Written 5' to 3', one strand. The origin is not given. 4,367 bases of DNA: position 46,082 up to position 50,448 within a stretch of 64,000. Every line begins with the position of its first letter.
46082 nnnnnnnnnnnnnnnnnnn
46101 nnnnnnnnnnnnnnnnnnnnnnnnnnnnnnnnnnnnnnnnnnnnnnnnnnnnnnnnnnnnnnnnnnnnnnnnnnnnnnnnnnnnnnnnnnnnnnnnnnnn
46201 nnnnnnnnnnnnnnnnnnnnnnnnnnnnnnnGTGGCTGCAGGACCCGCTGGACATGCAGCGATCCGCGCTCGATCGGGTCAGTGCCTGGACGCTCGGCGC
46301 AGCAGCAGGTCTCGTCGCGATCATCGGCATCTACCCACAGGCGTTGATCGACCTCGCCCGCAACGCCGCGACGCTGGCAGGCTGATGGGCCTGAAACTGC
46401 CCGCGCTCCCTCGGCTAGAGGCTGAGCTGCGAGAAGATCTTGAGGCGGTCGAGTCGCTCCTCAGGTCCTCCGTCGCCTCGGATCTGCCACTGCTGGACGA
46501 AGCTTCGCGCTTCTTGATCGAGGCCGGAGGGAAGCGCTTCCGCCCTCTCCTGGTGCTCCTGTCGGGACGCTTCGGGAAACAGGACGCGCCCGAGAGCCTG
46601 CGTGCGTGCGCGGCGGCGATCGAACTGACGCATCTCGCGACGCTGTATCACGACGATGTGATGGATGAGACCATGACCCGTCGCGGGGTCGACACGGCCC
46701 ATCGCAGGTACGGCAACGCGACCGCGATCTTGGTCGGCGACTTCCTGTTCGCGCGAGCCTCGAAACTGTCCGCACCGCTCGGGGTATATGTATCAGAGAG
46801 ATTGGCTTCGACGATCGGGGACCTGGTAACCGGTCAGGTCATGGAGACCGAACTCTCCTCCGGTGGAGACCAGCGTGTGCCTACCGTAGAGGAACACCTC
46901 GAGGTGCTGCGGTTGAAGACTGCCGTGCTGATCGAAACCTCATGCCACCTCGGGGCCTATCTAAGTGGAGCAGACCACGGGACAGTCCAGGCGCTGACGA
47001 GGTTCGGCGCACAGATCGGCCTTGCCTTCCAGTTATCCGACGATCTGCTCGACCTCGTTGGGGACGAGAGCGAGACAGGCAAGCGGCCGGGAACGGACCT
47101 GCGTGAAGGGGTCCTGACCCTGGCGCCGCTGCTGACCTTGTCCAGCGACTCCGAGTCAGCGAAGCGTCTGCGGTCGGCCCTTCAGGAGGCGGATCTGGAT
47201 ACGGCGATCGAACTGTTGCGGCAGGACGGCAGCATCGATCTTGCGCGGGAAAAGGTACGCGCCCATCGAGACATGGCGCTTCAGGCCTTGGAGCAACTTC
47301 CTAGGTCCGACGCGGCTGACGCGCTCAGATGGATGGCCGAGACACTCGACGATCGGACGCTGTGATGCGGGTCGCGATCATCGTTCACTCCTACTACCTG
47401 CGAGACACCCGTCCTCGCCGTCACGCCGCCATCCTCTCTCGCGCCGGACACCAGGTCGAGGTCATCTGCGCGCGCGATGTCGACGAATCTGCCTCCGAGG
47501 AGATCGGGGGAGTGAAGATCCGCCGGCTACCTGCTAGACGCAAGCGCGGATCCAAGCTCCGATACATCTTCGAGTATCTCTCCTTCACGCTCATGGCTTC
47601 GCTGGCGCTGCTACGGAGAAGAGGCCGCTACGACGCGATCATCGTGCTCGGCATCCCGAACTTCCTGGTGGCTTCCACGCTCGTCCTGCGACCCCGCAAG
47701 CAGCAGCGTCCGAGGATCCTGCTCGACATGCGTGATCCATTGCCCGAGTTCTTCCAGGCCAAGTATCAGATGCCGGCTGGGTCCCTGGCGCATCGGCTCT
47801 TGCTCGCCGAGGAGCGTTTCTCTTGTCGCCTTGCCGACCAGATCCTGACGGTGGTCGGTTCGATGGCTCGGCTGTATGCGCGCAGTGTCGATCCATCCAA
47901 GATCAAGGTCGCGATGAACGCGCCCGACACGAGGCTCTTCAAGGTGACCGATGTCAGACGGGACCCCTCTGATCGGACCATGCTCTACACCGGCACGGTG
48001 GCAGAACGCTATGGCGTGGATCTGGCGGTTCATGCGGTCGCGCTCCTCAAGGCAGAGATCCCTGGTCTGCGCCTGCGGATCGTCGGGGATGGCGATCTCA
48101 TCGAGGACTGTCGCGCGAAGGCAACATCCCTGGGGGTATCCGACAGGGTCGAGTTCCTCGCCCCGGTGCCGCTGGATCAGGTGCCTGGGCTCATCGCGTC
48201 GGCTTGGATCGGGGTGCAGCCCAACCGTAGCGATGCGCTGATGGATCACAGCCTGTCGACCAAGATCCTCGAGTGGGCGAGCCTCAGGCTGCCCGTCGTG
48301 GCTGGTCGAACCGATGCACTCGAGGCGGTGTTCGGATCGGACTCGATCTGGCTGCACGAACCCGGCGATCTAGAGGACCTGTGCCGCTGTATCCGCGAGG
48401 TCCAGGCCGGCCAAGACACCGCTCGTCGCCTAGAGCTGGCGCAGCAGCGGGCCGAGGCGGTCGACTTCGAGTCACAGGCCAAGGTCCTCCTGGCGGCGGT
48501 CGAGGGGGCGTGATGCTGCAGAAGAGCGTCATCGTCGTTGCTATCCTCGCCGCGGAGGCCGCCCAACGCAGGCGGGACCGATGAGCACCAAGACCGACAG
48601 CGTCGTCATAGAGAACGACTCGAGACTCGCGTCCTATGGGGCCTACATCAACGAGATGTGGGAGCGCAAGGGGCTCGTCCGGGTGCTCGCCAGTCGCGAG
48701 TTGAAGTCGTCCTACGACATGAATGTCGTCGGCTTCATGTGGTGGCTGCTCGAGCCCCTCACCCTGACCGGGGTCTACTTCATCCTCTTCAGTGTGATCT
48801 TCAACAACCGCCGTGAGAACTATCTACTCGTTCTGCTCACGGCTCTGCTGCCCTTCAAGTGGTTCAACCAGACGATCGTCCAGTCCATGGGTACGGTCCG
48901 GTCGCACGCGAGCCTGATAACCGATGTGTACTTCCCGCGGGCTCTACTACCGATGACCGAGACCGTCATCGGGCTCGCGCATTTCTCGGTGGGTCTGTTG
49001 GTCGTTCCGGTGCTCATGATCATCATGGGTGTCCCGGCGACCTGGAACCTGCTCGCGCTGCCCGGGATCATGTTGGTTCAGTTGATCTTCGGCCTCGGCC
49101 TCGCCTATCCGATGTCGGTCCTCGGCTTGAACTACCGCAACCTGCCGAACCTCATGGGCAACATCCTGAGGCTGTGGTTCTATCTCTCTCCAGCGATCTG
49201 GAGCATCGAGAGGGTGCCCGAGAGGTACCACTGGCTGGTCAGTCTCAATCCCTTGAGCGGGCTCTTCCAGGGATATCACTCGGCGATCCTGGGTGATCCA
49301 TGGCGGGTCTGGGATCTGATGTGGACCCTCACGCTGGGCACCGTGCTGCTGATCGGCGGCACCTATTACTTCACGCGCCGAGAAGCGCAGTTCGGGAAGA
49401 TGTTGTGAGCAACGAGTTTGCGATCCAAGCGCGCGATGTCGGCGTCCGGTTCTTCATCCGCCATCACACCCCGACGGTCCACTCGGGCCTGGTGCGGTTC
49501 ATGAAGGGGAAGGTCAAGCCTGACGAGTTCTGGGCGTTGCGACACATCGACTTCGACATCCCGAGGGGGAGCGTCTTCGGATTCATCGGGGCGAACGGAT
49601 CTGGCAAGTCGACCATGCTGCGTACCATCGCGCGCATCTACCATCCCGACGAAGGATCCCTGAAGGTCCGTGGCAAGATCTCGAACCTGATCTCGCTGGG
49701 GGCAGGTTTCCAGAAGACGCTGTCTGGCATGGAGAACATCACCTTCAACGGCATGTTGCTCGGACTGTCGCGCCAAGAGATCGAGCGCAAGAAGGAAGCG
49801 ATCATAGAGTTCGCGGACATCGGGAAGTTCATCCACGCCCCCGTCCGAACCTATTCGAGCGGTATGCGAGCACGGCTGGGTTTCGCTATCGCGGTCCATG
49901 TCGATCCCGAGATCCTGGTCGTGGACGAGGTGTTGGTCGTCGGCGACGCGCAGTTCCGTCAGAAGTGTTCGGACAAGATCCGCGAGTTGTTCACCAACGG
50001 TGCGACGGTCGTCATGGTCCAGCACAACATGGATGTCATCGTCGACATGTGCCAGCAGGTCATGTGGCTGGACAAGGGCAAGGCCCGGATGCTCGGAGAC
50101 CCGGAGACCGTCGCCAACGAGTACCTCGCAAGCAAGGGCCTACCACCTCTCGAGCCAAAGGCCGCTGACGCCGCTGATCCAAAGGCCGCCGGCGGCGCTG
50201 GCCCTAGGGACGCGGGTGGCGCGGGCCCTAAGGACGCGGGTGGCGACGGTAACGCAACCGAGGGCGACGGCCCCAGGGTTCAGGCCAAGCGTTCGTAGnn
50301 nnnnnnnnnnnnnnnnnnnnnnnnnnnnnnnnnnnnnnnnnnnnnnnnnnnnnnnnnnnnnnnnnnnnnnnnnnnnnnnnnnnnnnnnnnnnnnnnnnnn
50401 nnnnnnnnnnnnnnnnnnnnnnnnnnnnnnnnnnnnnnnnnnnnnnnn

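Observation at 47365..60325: ABC-transporter-dependent cell-wall glycopolymer cluster inserted between two complex I operons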

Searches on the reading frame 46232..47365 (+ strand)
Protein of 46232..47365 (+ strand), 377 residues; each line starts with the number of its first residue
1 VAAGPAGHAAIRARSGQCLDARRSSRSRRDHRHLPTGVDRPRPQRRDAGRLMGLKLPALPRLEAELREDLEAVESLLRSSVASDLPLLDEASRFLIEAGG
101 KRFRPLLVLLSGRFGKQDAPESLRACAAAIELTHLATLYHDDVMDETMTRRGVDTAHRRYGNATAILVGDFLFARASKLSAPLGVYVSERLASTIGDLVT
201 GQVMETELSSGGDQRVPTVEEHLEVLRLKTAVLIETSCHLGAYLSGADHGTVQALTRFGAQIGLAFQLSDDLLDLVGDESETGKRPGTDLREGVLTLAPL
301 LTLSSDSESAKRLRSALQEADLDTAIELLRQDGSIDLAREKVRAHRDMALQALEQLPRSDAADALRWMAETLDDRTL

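Call 3: search_protein_families(library=pfam, proteins=[window:46232-47365:+], max_evalue=0.01)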
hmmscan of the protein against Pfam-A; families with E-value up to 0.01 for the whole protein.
window:46232-47365:+ (377 aa): 1 family
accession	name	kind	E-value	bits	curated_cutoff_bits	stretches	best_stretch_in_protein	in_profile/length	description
PF00348.22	polyprenyl_synt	-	3.8e-63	213.5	27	1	87-321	3-238/251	Polyprenyl synthetase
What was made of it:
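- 46385..47365 (+): Trans-type polyprenyl diphosphate synthase. Context gene, probably for the menaquinone tail. Translationally coupled to nuoN upstream and to GT4a downstream. PF00348 E=4e-63 (call 3).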

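Call 5: search_protein_families(library=ncbifam, proteins=[window:46232-47365:+], max_evalue=0.001)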
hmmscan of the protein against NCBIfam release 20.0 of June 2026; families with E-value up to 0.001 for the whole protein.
window:46232-47365:+ (377 aa): 16 families
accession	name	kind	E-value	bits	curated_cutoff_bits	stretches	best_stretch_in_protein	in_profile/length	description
NF042417.1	NPPPS_Mycobact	equivalog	2.3e-74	250.4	600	1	61-368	17-326/335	nonaprenyl/(2E,6E)-farnesyl/geranylgeranyl diphosphat synthase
TIGR02748.1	GerC3_HepT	equivalog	5.8e-65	219.5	456.55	1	61-375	4-317/319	heptaprenyl diphosphate synthase component II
NF041169.1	f2_encap_cargo4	exception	2.8e-63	214.2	450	1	62-376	12-333/334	family 2 encapsulin nanocompartment cargo protein polyprenyl transferase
TIGR02749.1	prenyl_cyano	equivalog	3.7e-59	200.3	383.2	1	64-370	8-315/322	solanesyl diphosphate synthase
NF040698.1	IdsA_Meth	equivalog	4.6e-57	193.7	468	1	74-375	15-326/328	short chain isoprenyl diphosphate synthase IdsA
NF041003.1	GGPP_syn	equivalog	1.4e-54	185.3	500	1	63-371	3-320/326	geranylgeranyl diphosphate synthase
NF045628.1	HxpDPsynlarge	equivalog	5.6e-53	180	500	1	66-375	1-309/311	hexaprenyl-diphosphate synthase large subunit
NF008140.0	PRK10888.1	equivalog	2.9e-48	164.8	412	1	67-370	11-316/323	octaprenyl diphosphate synthase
NF040789.2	gerfarn_diphsyn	equivalog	5e-47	160.8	560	1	81-375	22-343/345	geranylfarnesyl diphosphate synthase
NF045485.1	FPPsyn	subfamily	1.2e-45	155.9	275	1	73-316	8-261/288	farnesyl diphosphate synthase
NF045549.1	GGPPsyn_IdsB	equivalog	2.7e-44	151.6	475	1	98-359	63-331/346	geranylgeranyl diphosphate synthase IdsB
NF045685.1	GGPPSynCrtE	equivalog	1e-35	123.3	460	1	62-316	3-266/293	geranylgeranyl diphosphate synthase CrtE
NF007877.0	PRK10581.1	equivalog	3.2e-32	111.9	321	1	90-316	34-269/299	(2E,6E)-farnesyl diphosphate synthase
NF040627.1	GFPS_Meth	equivalog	1.8e-29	103.1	600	1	87-276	27-211/285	geranylfarnesyl diphosphate synthase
NF042416.1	GFPPS_Mycobact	equivalog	1.9e-24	86.3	600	1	95-364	37-336/350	bifunctional (2E,6E)-farnesyl/geranyl diphosphate synthase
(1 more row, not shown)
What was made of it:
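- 46385..47365 (+): Best NCBIfam matches are nonaprenyl and heptaprenyl synthases, all below their cutoffs (call 5).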

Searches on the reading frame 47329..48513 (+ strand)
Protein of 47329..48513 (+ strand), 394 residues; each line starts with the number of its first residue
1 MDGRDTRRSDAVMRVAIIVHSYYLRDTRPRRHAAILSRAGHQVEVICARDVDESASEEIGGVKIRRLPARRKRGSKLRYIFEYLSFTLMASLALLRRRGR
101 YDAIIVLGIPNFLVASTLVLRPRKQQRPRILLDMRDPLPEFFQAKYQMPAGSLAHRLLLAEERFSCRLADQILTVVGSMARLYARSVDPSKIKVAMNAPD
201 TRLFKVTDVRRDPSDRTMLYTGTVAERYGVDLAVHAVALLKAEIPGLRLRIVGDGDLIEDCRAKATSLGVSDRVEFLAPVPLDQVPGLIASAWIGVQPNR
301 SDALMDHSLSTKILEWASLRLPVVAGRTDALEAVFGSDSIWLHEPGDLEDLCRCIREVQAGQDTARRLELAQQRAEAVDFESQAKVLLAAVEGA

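Call 3: search_protein_families(library=pfam, proteins=[window:47329-48513:+], max_evalue=0.01)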
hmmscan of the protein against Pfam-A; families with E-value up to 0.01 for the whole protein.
window:47329-48513:+ (394 aa): 5 families
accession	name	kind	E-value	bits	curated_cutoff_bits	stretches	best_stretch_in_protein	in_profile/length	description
PF13692.12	Glyco_trans_1_4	-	4.5e-18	66.3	27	1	216-357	2-138/142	Glycosyl transferases group 1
PF00534.26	Glycos_transf_1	-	2e-15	57.2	26.4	1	211-369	11-166/172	Glycosyl transferases group 1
PF13579.12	Glyco_trans_4_4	-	1.6e-13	51.7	29.7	1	30-195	8-155/158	Glycosyl transferase 4-like domain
PF13439.12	Glyco_transf_4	-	1.4e-09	38.6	28.5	1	36-201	15-168/170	Glycosyltransferase Family 4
PF13524.12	Glyco_trans_1_2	-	4.8e-08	33.5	25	1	240-377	9-128/144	Glycosyl transferase-like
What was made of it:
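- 47365..48513 (+): GT4a, a GT-B/GT4 glycosyltransferase of about 382 aa. Part of the conserved frame of the island. Inferred role: adaptor or primer GT acting on the lipid-linked primer. Glyco_trans_1_4, Glycos_transf_1 and Glyco_trans_4_4 hits (call 3).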

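Call 5: search_protein_families(library=ncbifam, proteins=[window:47329-48513:+], max_evalue=0.001)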
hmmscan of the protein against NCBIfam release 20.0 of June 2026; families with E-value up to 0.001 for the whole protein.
window:47329-48513:+ (394 aa): 7 families
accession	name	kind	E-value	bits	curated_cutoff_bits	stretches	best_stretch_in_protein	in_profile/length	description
TIGR04063.1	stp3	hypoth_equivalog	1.7e-13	50.2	442.05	1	150-368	139-367/397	TIGR04063 family PEP-CTERM/XrtA system glycosyltransferase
NF007640.0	PRK10307.1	subfamily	3e-12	46.2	276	1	33-379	25-389/411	WcaI family glycosyltransferase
TIGR03449.1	mycothiol_MshA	equivalog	5.3e-05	22.3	462.5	1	193-389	198-398/406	D-inositol-3-phosphate glycosyltransferase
NF041876.1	EPS_EpsE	equivalog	7.8e-05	22.1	400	1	223-382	222-382/389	exopolysaccharide biosynthesis GT4 family glycosyltransferase EpsE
TIGR03088.1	stp2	hypoth_equivalog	9e-05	21.7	409.05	1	236-366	219-343/374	TIGR03088 family PEP-CTERM/XrtA system glycosyltransferase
NF047684.1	TeichurnBiosyTuaC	equivalog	0.00015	20.8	550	1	213-387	216-382/391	teichuronic acid biosynthesis protein TuaC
NF007396.0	PRK09922.1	equivalog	0.00016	20.7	385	1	153-276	117-242/361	lipopolysaccharide 1,6-galactosyltransferase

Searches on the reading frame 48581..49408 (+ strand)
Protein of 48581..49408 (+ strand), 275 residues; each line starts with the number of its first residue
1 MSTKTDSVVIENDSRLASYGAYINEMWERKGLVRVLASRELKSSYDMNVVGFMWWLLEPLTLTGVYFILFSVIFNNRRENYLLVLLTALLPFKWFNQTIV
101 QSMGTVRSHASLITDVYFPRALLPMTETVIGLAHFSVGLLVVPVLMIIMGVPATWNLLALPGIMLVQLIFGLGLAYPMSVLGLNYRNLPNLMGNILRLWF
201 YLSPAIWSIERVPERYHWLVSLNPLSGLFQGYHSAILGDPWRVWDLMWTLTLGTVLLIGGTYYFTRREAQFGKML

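Call 3: search_protein_families(library=pfam, proteins=[window:48581-49408:+], max_evalue=0.01)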
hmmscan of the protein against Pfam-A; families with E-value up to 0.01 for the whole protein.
window:48581-49408:+ (275 aa): 1 family
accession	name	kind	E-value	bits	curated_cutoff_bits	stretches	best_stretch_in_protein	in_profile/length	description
PF01061.29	ABC2_membrane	-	1.4e-06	28.4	26.9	1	33-235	3-209/211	ABC-2 type transporter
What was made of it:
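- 48581..49408 (+): Wzm, the ABC-2 permease of the glycan exporter. PF01061 at 28.4 bits, cutoff 26.9 (call 3).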

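Call 5: search_protein_families(library=ncbifam, proteins=[window:48581-49408:+], max_evalue=0.001)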
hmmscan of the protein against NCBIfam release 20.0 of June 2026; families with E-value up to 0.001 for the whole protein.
window:48581-49408:+ (275 aa): 2 families
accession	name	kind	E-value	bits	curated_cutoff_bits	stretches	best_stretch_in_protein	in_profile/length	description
NF050109.1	galactan_ABC_perm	equivalog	3.5e-11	43.1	380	1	23-246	14-243/272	galactan export ABC transporter permease subunit Wzm/RfbD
NF011723.0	PRK15176.1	equivalog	0.00059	19.7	297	1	31-249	19-247/264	Vi polysaccharide ABC transporter inner membrane protein VexB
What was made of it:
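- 48581..49408 (+): Best NCBIfam match is the galactan-export permease Wzm/RfbD, below cutoff (call 5).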

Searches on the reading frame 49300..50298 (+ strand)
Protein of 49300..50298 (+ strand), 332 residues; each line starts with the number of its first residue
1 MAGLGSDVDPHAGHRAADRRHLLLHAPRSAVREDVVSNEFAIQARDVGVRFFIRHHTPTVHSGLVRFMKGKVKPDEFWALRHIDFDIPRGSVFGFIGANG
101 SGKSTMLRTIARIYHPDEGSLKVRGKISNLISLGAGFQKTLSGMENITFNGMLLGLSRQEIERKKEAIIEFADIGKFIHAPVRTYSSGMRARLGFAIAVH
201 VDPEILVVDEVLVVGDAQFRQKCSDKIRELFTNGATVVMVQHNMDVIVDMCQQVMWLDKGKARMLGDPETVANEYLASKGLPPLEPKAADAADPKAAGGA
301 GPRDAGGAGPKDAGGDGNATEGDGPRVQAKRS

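Call 3: search_protein_families(library=pfam, proteins=[window:49300-50298:+], max_evalue=0.01)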
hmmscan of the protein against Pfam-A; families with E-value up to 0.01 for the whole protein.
window:49300-50298:+ (332 aa): 5 families
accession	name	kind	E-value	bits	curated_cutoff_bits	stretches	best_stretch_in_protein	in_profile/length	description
PF00005.33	ABC_tran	-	2.5e-19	70.7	25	1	80-211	1-135/137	ABC transporter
PF13304.12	AAA_21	-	1.4e-05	25.7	27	1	93-136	2-51/304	AAA domain, putative AbiEii toxin, Type IV TA system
PF13555.12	AAA_29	-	0.003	17.7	27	1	86-116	18-48/61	P-loop containing region of AAA domain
PF13476.12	AAA_23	-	0.0046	18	27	1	82-110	14-39/201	AAA domain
PF25199.1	nSTAND_NTPase5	-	0.0054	17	34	0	90-115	41-66/145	Novel STAND NTPase 5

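Call 5: search_protein_families(library=ncbifam, proteins=[window:49300-50298:+], max_evalue=0.001)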
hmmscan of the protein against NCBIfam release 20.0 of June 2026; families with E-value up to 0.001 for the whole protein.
window:49300-50298:+ (332 aa): 181 families (the best 25 are shown)
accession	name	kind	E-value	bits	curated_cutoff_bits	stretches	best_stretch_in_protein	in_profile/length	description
NF010065.0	PRK13545.1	equivalog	1.6e-62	211.9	538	1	77-275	37-234/549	teichoic acids export protein ATP-binding subunit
NF010066.0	PRK13546.1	equivalog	3.7e-56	190.4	320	1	71-275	31-234/264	teichoic acids export ABC transporter ATP-binding subunit TagH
NF050108.1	galactan_ABC_ATP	equivalog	4.1e-54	183.3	400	1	79-277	44-242/244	galactan export ABC transporter ATP-binding subunit Wzt/RfbE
TIGR01188.1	drrA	subfamily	1e-36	126.8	312.45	1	75-269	4-209/302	daunorubicin resistance ABC transporter, ATP-binding protein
TIGR04521.1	ECF_ATPase_2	equivalog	3.6e-28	98.4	330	2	144-275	103-238/279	energy-coupling factor transporter ATPase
NF010060.0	PRK13537.1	equivalog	8.7e-27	93.8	521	1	72-272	23-234/314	nodulation factor ABC transporter ATP-binding protein NodI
TIGR00968.1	3a0106s01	subfamily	4.5e-26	91.8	342.75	1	76-274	12-221/237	sulfate ABC transporter ATP-binding protein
NF010059.0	PRK13536.1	equivalog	3.2e-25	88.6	549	1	81-276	60-266/342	nodulation factor ABC transporter ATP-binding protein NodI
TIGR03864.1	PQQ_ABC_ATP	hypoth_equivalog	1.6e-24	86.7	302.25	1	79-274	16-222/236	ABC transporter, ATP-binding subunit, PQQ-dependent alcohol dehydrogenase system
TIGR04520.1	ECF_ATPase_1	equivalog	1.8e-24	86.6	315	2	145-274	97-226/269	energy-coupling factor transporter ATPase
TIGR01288.1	nodI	equivalog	5.3e-24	84.8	424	1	82-276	22-227/303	nodulation factor ABC transporter ATP-binding protein NodI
TIGR01166.1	cbiO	subfamily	1.6e-23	83.2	211.8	2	145-246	88-189/190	cobalt ABC transporter, ATP-binding protein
NF033858.1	ABC2_perm_RbbA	equivalog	1.6e-23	82.6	1050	2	133-274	85-227/909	ribosome-associated ATPase/putative transporter RbbA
TIGR01186.1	proV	subfamily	5.3e-23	81.7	326.6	1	79-272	8-218/363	betaine/proline/choline family ABC transporter ATP-binding protein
NF040933.2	ABC_arch_GlcV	equivalog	1.5e-21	76.7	450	2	142-273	99-231/357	glucose ABC transporter ATP-binding protein GlcV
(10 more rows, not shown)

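Call 30: search_solved_structures(query=window:49405-50298:+, max_evalue=1e-20)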
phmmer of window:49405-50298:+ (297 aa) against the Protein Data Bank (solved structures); distinct sequences matched with E-value up to 1e-20: 22.
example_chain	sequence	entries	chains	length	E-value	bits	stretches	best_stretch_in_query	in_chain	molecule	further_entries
6amx_A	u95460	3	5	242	1.6e-59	205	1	38-241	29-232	ABC transporter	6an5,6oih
6m96_A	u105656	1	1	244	4.2e-59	203.7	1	38-241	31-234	ABC transporter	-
8dku_A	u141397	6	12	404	5.7e-59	203.3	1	38-241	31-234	ABC transporter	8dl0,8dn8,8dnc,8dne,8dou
7dd0_A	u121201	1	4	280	8e-59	202.8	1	28-242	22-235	Teichoic acids export ATP-binding protein TagH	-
7k2t_A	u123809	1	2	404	1.5e-58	201.9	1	38-241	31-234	ABC transporter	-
6jbh_A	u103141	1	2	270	2.1e-55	191.6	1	40-237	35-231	TarH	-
9cfl_B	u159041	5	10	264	1.3e-47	166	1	36-242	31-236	Teichoic acids export ATP-binding protein TagH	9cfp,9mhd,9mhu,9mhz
9qfx_C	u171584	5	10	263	4.9e-45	157.5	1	43-242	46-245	ABC transporter ATP-binding protein | Probable o-antigen/lipopolysaccharide transport ATP-binding protein ABC transporter RfbE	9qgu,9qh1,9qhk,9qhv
9qhw_C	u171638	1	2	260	5.8e-45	157.3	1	43-241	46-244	ABC transporter ATP-binding protein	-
9qhj_C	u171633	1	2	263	1.3e-44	156.2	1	43-242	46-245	Probable o-antigen/lipopolysaccharide transport ATP-binding protein ABC transporter RfbE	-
9qhx_C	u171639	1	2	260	1.5e-44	155.9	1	43-241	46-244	ABC transporter ATP-binding protein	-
8tsi_A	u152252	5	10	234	1.2e-37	133.3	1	43-243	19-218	ABC transporter ATP-binding protein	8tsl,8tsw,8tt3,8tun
8tsh_A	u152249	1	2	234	3.1e-37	131.9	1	43-243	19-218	ABC transporter ATP-binding protein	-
7lkp_A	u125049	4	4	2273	3.4e-23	85.9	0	51-234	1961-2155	Retinal-specific phospholipid-transporting ATPase ABCA4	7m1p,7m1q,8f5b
7e7i_A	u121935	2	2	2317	3.5e-23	85.8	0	51-234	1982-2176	Retinal-specific phospholipid-transporting ATPase ABCA4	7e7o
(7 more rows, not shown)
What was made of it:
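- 49405..50298 (+): Wzt, the ABC ATPase. The nucleotide-binding domain is followed by a non-conserved low-complexity tail of about 55 aa. There is no carbohydrate-binding module. Best PDB matches are A. aeolicus Wzt 6amx (205 bits), TagH 7dd0, TarH 6jbh and M. tuberculosis RfbE 9qfx, over residues 38-241 of 297 (call 30).
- On Polymerase-terminator subclass (WbdD/WbbB type): Wzt is a nucleotide-binding domain plus a low-complexity tail (call 30).
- Checked: The Wzt nucleotide-binding domain covers residues 38-241 of 297 (call 30).
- Wzt nearest to O-antigen, teichoic-acid and galactan exporters: call 30.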
